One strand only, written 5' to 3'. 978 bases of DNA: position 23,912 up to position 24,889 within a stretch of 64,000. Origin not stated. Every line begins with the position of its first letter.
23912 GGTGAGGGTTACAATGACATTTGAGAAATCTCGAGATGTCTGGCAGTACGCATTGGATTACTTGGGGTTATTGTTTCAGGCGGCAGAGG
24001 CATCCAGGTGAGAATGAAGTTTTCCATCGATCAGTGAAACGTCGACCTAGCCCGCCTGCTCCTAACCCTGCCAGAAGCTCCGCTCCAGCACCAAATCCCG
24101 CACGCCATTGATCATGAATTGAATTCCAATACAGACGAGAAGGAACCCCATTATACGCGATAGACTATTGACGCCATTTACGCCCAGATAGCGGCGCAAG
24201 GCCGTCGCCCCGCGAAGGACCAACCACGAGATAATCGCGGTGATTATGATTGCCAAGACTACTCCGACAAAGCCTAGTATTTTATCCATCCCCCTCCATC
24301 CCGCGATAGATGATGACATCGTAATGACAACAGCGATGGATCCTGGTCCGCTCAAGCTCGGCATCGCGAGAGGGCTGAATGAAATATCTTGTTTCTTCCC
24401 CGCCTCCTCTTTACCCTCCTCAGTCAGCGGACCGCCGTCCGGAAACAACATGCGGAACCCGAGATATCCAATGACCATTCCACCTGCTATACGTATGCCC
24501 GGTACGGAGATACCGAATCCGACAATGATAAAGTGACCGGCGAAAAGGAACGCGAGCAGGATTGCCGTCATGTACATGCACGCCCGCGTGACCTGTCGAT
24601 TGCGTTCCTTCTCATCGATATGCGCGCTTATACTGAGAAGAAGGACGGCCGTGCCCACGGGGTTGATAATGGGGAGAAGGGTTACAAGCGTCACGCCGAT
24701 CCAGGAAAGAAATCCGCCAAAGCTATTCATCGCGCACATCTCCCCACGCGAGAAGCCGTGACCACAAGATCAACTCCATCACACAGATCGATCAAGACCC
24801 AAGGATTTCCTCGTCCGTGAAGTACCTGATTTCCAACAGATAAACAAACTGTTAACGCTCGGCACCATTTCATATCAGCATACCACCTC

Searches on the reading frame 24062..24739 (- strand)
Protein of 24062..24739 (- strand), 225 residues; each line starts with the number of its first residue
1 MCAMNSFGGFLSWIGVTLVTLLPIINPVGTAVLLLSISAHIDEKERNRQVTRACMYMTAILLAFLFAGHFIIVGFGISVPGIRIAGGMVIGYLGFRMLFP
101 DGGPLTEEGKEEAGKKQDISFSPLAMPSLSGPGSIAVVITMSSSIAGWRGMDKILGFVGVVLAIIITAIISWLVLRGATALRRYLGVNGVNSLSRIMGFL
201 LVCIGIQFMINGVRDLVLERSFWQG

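Call 14: search_protein_families(library=pfam, proteins=[window:24062-24739:-], max_evalue=0.001)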
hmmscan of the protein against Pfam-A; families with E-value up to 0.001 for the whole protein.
window:24062-24739:- (225 aa): 2 families
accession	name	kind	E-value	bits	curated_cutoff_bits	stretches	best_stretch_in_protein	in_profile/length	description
PF01914.23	MarC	-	3.9e-48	164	23.9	1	13-216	3-202/203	MarC family integral membrane protein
PF14150.11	YesK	-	0.00013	22.5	25.2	0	134-174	40-80/81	YesK-like protein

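Call 88: search_protein_families(library=pfam, proteins=[L174:12724-13278:-], max_evalue=0.1)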
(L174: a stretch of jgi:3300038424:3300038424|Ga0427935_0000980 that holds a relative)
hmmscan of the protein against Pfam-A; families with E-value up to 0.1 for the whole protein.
L174:12724-13278:- (184 aa): 0 families
